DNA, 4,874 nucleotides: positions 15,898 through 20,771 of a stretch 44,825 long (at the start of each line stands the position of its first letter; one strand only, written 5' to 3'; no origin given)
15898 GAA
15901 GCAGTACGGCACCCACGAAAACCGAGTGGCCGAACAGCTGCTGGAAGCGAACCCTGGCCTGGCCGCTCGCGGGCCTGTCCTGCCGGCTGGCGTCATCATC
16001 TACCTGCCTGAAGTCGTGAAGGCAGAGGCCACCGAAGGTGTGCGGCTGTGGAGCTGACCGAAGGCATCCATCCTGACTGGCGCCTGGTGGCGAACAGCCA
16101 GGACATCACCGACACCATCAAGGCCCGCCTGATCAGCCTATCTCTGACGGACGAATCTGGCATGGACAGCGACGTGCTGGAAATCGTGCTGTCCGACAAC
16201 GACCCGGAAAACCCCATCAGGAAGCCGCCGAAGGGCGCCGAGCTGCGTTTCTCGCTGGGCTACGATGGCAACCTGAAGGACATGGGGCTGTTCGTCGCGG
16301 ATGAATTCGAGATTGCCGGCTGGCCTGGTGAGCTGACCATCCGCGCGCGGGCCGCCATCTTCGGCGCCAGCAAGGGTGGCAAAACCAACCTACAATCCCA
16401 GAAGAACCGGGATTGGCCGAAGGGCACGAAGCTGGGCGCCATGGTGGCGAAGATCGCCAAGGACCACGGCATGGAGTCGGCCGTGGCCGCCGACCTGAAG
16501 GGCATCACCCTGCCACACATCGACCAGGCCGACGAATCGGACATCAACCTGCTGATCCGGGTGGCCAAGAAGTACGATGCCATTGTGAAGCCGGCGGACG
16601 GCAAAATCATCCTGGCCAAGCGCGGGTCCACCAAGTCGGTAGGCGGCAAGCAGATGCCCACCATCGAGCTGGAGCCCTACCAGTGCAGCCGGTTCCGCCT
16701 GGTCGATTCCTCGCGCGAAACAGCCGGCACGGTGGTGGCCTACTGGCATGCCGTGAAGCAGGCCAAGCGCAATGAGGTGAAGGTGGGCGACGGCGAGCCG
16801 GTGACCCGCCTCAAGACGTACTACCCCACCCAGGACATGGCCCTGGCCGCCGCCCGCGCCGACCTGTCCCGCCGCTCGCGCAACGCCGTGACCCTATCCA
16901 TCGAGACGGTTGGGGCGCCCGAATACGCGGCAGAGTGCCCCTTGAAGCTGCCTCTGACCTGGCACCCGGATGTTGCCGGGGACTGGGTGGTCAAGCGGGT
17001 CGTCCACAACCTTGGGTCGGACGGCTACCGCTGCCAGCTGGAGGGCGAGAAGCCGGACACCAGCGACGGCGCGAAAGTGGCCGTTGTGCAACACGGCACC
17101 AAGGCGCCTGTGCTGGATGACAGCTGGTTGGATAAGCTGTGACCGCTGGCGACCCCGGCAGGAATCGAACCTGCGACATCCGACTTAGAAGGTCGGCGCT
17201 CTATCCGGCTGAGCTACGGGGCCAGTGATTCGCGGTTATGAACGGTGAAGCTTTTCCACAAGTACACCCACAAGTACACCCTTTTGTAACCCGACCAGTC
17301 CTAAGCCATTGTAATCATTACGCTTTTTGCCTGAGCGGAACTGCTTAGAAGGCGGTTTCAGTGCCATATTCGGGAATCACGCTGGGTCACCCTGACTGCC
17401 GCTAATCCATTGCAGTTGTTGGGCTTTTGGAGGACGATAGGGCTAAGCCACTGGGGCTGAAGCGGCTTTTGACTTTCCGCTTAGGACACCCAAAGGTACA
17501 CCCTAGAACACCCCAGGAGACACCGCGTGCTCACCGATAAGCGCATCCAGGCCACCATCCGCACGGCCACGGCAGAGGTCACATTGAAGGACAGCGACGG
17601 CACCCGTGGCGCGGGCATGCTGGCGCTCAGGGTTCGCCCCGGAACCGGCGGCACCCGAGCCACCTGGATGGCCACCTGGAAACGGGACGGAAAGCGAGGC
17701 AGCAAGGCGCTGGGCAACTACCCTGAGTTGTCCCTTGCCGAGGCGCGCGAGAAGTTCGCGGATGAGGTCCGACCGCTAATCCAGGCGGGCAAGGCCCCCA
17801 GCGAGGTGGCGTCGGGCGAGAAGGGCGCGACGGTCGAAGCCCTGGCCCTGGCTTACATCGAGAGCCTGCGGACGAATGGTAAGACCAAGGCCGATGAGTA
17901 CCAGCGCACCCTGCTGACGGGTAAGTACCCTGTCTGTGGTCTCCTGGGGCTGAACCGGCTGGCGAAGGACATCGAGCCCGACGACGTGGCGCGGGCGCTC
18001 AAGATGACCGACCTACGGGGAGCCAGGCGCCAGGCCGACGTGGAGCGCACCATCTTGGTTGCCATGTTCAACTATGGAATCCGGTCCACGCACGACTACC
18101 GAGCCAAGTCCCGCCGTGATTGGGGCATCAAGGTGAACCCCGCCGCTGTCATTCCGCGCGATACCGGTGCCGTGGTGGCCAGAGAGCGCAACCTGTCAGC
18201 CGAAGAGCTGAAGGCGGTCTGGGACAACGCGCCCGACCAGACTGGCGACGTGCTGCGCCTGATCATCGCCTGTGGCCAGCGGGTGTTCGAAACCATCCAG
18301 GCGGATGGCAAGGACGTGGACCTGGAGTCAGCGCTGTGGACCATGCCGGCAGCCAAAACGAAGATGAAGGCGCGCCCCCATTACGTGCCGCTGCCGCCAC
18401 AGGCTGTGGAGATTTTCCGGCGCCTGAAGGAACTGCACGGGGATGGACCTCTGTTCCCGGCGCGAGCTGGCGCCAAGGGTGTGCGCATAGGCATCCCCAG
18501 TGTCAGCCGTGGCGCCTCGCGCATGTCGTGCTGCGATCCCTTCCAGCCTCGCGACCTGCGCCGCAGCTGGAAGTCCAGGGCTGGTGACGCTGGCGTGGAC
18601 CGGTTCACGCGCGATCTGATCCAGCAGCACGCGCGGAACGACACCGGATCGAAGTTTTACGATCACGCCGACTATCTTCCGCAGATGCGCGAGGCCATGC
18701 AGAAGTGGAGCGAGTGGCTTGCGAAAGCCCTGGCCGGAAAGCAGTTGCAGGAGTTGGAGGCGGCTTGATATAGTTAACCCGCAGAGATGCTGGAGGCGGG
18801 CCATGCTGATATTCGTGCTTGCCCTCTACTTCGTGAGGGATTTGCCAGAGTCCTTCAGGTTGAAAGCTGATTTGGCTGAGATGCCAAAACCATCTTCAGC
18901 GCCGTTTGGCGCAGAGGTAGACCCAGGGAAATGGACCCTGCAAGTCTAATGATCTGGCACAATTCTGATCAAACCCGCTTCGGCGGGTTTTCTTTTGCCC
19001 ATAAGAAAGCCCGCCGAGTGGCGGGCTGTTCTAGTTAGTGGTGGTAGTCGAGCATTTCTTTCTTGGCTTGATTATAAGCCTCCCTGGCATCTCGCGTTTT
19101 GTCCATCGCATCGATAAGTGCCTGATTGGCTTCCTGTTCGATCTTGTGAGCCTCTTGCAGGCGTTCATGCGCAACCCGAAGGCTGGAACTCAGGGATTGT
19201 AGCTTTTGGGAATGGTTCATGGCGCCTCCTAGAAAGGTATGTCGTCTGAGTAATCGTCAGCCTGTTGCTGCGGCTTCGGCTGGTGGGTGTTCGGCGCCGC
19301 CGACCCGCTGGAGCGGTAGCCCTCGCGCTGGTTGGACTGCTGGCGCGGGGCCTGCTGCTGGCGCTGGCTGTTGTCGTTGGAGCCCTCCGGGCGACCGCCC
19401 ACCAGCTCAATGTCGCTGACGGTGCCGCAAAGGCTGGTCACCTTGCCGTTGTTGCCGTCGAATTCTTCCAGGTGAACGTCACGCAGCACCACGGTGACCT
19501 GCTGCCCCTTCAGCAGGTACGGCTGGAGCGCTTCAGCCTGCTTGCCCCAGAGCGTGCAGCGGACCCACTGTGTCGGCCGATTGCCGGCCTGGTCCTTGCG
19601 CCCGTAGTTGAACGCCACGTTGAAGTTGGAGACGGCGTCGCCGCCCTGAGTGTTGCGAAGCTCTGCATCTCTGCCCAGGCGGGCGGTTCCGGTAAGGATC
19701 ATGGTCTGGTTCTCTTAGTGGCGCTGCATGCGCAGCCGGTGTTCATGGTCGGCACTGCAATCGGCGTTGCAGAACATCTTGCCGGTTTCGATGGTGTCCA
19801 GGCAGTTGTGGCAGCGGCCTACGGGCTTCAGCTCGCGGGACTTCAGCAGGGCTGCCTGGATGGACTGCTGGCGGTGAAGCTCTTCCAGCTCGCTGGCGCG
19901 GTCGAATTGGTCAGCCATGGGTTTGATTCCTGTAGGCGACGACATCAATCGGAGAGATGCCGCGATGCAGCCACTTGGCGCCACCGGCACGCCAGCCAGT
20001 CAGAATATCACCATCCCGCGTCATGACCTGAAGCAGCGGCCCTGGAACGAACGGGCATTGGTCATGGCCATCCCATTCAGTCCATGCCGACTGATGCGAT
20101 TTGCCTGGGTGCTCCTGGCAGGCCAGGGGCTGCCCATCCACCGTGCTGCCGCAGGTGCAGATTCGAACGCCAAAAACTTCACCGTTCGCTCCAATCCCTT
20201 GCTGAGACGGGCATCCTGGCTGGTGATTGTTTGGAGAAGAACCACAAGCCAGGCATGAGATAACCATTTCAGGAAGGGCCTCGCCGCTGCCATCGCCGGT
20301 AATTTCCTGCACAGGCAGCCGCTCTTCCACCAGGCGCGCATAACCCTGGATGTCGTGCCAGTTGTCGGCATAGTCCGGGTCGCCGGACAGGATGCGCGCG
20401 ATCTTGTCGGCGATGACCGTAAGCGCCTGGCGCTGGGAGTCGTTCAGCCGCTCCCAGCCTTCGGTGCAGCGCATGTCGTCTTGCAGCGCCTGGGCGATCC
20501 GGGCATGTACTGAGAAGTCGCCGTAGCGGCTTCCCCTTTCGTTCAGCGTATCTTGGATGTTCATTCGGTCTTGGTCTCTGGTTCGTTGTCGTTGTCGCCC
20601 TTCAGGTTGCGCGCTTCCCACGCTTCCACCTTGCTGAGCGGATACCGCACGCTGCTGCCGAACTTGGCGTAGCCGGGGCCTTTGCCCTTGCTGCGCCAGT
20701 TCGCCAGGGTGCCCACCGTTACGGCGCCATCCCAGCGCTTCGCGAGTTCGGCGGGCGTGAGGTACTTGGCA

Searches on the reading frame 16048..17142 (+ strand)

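Call 100: search_protein_families(library=pfam, proteins=[window:16048-17142:+], max_evalue=0.001)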
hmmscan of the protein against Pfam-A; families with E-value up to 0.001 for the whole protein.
window:16048-17142:+ (364 aa): 1 family
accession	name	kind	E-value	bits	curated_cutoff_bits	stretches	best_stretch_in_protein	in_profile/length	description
PF05954.17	Phage_GPD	-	1.1e-06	28.6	30.1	1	127-323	87-302/305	Phage tail baseplate hub (GPD)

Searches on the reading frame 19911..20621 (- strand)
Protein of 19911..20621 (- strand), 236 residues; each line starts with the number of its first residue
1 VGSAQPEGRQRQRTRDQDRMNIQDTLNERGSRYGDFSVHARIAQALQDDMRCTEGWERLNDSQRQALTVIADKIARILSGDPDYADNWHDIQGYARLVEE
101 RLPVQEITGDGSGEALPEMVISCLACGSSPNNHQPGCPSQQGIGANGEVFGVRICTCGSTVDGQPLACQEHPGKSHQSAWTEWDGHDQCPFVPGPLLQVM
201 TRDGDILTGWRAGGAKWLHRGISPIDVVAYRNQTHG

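Call 8: search_protein_families(library=phrogs, proteins=[window:19911-20621:-], max_evalue=0.01)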
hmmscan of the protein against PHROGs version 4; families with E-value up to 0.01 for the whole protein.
window:19911-20621:- (236 aa): 5 families
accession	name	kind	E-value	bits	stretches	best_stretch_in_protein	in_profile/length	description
phrog_16943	-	unknown function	1.6e-49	169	2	20-116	2-98/166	-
phrog_17775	-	unknown function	4.9e-24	86.2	1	24-101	80-157/163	-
phrog_474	-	other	1.8e-18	68.4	1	21-102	136-211/274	phosphofructokinase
phrog_37386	-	unknown function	5e-13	50.5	1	23-98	95-170/179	-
phrog_9174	-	unknown function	2.2e-05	25.8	1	172-232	10-75/157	-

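Call 100: search_protein_families(library=pfam, proteins=[window:19911-20621:-], max_evalue=0.001)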
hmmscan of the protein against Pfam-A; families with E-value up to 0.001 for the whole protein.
window:19911-20621:- (236 aa): 1 family
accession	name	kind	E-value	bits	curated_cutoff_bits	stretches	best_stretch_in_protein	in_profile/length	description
PF19905.4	DUF6378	-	1e-05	26.1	27.1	1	27-100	12-79/81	Domain of unknown function (DUF6378)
